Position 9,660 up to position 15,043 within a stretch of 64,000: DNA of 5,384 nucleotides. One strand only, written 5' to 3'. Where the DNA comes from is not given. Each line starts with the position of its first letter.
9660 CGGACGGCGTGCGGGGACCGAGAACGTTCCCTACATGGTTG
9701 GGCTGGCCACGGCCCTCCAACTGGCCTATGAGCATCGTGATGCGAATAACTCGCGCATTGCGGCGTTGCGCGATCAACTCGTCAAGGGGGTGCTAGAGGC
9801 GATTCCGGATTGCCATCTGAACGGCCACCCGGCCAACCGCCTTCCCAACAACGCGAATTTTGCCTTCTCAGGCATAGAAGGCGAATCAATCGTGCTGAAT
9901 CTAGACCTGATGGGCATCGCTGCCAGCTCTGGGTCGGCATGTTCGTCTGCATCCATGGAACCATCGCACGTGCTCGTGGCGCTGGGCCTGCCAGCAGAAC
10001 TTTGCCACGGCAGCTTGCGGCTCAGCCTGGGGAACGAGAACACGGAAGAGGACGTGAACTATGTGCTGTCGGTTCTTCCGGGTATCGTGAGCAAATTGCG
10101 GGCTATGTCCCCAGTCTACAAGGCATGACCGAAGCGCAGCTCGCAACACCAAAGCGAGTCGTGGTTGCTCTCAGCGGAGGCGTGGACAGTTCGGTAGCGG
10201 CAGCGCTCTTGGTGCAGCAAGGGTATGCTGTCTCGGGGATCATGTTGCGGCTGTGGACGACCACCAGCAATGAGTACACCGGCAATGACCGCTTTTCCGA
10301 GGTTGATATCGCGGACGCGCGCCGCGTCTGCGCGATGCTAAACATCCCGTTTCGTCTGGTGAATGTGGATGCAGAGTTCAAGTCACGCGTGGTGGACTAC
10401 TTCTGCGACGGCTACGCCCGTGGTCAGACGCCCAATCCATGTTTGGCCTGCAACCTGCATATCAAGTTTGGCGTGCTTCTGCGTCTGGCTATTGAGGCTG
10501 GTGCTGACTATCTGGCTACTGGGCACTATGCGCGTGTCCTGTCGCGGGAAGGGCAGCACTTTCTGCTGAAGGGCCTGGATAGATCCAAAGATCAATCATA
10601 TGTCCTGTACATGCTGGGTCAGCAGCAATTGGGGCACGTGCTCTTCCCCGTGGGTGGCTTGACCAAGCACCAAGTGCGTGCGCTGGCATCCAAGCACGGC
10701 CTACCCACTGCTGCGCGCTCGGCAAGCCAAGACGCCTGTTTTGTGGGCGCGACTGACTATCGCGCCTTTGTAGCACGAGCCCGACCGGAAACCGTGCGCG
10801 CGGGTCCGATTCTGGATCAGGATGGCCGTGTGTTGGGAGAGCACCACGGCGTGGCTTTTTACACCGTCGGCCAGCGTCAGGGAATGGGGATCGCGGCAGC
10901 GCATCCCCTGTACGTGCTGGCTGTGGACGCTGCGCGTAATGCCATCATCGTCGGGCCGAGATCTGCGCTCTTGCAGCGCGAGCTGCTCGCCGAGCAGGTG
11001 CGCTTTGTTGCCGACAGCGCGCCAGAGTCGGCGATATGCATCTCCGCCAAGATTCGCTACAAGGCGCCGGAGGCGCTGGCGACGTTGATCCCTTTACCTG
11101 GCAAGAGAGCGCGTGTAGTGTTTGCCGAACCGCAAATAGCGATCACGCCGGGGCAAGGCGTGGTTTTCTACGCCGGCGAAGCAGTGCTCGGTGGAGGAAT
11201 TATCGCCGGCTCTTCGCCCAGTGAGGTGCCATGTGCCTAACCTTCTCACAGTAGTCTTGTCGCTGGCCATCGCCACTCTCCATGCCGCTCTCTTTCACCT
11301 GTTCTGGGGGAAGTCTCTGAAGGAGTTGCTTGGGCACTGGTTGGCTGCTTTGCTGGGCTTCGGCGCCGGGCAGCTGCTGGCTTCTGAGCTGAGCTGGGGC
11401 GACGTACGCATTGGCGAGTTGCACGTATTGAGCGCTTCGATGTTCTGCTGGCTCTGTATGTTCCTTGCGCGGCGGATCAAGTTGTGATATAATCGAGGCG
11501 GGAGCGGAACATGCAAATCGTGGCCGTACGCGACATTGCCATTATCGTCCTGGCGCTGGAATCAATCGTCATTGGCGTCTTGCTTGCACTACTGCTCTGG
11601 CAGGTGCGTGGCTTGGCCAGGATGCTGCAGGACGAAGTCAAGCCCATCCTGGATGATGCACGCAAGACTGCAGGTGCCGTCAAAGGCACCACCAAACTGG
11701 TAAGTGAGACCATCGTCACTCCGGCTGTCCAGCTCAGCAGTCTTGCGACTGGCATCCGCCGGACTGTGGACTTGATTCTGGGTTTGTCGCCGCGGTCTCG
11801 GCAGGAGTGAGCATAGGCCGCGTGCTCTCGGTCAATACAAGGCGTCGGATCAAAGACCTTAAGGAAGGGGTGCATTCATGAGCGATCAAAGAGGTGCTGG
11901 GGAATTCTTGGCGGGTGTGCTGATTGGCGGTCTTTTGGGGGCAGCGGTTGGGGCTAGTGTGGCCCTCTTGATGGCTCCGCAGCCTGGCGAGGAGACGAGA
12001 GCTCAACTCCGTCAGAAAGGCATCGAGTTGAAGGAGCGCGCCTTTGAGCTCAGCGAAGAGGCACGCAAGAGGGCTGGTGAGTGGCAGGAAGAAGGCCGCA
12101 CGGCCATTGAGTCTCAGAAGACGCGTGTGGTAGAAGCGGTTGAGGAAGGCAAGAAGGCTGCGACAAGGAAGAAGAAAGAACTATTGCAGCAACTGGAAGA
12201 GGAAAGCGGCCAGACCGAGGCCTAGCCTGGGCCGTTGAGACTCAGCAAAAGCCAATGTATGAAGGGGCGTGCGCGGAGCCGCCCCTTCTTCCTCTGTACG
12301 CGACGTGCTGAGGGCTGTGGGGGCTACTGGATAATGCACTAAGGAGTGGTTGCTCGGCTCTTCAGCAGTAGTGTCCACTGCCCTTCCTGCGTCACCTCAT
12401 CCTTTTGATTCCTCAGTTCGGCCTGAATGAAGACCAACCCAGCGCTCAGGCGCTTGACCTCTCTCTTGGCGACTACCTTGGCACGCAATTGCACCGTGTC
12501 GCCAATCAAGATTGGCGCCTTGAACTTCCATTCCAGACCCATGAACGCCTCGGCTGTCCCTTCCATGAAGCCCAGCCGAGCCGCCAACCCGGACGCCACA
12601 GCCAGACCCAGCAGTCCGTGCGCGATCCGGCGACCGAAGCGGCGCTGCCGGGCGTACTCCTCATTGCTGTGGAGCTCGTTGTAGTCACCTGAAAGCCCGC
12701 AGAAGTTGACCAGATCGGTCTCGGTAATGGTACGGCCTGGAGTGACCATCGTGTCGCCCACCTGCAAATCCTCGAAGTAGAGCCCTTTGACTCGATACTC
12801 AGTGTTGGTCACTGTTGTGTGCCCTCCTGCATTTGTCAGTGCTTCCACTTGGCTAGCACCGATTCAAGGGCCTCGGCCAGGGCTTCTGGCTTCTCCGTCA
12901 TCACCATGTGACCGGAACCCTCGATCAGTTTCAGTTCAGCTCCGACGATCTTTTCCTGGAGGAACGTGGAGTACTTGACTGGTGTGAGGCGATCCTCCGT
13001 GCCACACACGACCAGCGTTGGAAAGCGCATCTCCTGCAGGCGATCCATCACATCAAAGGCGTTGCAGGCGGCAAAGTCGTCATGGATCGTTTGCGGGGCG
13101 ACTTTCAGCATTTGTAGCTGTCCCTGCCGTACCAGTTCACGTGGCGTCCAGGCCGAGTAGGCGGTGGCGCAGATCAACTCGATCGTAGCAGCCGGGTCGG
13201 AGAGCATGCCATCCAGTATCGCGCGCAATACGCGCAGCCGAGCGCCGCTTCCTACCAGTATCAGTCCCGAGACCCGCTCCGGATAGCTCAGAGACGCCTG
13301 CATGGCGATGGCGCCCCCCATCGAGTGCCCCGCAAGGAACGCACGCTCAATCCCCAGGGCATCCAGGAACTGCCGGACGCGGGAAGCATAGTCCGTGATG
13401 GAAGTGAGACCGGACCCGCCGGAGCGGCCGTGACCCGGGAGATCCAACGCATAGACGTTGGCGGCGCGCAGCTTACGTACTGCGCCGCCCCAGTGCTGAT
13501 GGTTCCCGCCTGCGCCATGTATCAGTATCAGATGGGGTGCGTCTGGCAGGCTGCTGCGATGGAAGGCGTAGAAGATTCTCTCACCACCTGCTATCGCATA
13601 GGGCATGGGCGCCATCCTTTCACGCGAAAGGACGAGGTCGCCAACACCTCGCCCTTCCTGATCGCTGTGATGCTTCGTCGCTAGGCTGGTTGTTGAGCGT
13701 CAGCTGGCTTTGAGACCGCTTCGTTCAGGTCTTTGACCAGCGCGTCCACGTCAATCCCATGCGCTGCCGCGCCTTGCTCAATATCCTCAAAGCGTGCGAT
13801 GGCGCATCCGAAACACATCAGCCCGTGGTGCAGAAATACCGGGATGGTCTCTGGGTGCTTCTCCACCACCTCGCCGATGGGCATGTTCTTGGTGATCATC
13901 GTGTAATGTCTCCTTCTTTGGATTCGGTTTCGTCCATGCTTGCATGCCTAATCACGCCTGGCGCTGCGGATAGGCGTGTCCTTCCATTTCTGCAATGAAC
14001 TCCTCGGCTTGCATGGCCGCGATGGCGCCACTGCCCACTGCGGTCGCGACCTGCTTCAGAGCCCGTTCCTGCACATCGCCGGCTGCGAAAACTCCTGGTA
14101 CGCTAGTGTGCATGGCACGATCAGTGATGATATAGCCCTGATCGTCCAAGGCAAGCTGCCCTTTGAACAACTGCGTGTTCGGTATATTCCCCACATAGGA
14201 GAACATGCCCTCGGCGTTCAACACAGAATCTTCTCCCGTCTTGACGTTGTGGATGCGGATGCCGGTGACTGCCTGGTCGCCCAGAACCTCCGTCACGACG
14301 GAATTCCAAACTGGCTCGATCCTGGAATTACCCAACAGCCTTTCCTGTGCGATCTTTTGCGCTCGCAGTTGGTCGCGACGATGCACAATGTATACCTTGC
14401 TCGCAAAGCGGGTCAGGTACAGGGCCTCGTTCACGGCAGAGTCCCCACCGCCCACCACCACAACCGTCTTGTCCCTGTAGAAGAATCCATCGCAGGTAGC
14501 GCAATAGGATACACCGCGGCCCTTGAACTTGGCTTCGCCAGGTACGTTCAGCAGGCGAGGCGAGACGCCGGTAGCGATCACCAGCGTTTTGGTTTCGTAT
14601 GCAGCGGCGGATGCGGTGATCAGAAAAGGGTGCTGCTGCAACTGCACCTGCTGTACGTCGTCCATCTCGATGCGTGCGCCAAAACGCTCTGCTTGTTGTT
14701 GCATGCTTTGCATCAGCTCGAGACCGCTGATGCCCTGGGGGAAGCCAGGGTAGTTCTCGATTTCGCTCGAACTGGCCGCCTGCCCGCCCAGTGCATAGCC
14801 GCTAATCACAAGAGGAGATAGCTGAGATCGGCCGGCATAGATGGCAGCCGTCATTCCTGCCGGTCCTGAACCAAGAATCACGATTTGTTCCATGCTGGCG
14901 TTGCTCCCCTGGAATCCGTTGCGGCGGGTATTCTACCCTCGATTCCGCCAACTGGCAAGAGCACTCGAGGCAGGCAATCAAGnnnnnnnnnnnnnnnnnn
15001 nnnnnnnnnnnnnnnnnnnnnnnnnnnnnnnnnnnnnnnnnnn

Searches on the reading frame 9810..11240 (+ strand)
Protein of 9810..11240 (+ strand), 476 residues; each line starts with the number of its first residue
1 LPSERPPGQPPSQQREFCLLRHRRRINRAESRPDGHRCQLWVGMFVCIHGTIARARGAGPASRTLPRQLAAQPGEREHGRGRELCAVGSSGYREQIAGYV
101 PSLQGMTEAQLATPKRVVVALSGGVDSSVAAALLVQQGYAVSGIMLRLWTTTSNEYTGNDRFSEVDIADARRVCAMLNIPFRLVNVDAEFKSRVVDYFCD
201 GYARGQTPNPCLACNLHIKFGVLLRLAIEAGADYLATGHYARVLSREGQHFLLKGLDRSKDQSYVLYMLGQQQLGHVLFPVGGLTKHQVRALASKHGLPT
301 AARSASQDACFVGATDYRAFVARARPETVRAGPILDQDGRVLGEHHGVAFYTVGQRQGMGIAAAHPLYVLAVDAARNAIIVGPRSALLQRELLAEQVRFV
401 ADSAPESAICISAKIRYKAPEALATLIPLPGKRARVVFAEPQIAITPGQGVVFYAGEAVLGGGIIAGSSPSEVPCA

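Call 90: search_protein_families(library=pfam, proteins=[window:9810-11240:+], max_evalue=0.0001)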
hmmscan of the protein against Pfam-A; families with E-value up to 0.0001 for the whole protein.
window:9810-11240:+ (476 aa): 4 families
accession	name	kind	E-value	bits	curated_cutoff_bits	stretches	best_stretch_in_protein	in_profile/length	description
PF03054.22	tRNA_Me_trans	-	2e-70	237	20.6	1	115-313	1-201/202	tRNA methyl transferase HUP domain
PF20259.3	tRNA_Me_trans_M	-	9.1e-18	64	27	1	320-382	3-65/66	tRNA methyl transferase PRC-barrel domain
PF20258.4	tRNA_Me_trans_C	-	4.8e-17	62.5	20.6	1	390-465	2-77/77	Aminomethyltransferase beta-barrel domain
PF02540.23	NAD_synthase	-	6.5e-06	25.9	21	0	114-187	18-82/242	NAD synthase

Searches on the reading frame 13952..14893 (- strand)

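Call 90: search_protein_families(library=pfam, proteins=[window:13952-14893:-], max_evalue=0.0001)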
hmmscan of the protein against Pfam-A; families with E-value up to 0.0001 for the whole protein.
window:13952-14893:- (313 aa): 5 families
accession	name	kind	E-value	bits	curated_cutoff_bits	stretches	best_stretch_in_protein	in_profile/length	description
PF07992.20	Pyr_redox_2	-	2.3e-55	188.5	26.1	1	3-289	2-291/291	Pyridine nucleotide-disulphide oxidoreductase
PF13738.12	Pyr_redox_3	-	4.5e-26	92.2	30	1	56-272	79-305/305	Pyridine nucleotide-disulphide oxidoreductase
PF00070.33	Pyr_redox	-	1.4e-13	51.6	22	1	144-215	2-80/82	Pyridine nucleotide-disulphide oxidoreductase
PF03486.20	HI0933_like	-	2e-06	27.9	50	0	3-30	2-29/244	HI0933-like protein Rossmann domain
PF12831.13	FAD_oxidored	-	2.9e-06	27.3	27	0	4-43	2-42/416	FAD dependent oxidoreductase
